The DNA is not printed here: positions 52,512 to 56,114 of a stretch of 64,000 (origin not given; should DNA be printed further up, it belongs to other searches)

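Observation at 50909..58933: Surface-protein cluster with SLH-like domains, a metzincin, a Calx-beta domain, a VanW domain and a recent tandem gene duplication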

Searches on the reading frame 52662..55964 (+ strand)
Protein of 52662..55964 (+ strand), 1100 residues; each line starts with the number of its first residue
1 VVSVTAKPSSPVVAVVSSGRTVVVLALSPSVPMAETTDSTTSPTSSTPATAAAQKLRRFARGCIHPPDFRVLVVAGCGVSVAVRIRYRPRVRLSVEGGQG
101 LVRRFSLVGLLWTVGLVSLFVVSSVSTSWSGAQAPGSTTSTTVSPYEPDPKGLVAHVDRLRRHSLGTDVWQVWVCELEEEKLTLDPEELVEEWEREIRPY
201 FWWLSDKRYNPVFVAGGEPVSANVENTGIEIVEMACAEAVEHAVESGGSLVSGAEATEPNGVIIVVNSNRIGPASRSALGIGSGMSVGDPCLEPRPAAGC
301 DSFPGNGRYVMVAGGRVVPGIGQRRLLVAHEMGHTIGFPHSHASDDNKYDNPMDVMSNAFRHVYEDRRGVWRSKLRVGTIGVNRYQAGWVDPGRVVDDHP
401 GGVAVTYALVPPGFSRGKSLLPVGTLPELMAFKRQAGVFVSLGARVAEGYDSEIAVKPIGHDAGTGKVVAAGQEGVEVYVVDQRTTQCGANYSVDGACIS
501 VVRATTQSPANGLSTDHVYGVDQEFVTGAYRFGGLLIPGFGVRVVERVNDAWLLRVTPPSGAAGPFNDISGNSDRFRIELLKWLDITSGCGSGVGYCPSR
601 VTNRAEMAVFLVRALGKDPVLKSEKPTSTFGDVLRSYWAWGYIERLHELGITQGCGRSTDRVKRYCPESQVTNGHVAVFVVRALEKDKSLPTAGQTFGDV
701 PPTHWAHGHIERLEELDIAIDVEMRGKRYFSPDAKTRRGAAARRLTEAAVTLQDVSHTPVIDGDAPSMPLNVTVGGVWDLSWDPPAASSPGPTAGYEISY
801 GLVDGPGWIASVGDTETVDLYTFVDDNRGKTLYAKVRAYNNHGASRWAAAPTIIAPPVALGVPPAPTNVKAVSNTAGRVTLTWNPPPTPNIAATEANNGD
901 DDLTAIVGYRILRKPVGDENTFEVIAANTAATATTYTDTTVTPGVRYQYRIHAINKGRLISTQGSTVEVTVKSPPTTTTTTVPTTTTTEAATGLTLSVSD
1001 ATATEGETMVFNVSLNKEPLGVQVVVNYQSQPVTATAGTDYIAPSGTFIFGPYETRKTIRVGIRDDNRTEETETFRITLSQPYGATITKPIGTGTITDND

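Call 3: search_protein_families(library=pfam, proteins=[window:52662-55964:+], max_evalue=0.1)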
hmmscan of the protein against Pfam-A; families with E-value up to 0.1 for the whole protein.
window:52662-55964:+ (1100 aa): 8 families
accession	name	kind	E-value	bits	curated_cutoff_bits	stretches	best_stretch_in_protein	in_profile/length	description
PF03160.20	Calx-beta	-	1.5e-16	60.9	27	1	1003-1086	17-101/119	Calx-beta domain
PF00041.27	fn3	-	1.1e-10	42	25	2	865-957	2-72/84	Fibronectin type III domain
PF00395.25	SLH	-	1.2e-06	28.8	20.8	1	630-654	2-26/44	S-layer homology domain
PF13688.12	Reprolysin_5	-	0.0015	19.2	27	1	307-346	131-163/196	Metallo-peptidase family M12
PF01108.23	Tissue_fac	-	0.038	14.3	27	0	780-847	39-107/107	Tissue factor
PF16313.11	DUF4953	-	0.046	13.4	24.2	1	325-344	14-33/316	Met-zincin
PF00413.30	Peptidase_M10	-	0.047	14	24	1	326-370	110-154/159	Matrixin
PF13574.12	Reprolysin_2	-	0.088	13.1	27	0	322-348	123-149/195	Metallo-peptidase family M12B Reprolysin-like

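Call 4: search_protein_families(library=ncbifam, proteins=[window:52662-55964:+], max_evalue=0.1)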
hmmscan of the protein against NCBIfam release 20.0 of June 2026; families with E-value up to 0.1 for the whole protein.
window:52662-55964:+ (1100 aa): 6 families
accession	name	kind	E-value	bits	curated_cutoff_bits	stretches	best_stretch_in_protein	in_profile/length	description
TIGR00845.1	caca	equivalog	1.2e-10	39.9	679.85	1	1011-1081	415-485/921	sodium/calcium exchanger 1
NF033190.2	inl_like_NEAT_1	exception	3.9e-05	22.1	1275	1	566-659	643-732/754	NEAT domain-containing leucine-rich repeat protein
NF041611.1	exoglucan_CbhB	equivalog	5.9e-05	21.3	1950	1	856-1038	699-861/997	exoglucanase CbhB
NF038115.1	SVAGG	subfamily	0.00015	20.9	150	1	989-1077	261-352/407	SVAGG family GlyGly-CTERM protein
NF038032.1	CehA_McbA_metalo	domain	0.015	14.7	80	1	927-1026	183-263/315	CehA/McbA family metallohydrolase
TIGR03296.1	M6dom_TIGR03296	domain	0.07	13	110.8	0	326-397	168-235/286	M6 family metalloprotease domain-containing protein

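Call 90: search_protein_families(library=padloc, proteins=[window:52962-55964:+], max_evalue=0.01)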
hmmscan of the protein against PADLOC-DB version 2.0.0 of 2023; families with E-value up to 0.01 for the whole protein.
window:52962-55964:+ (1000 aa): 0 families
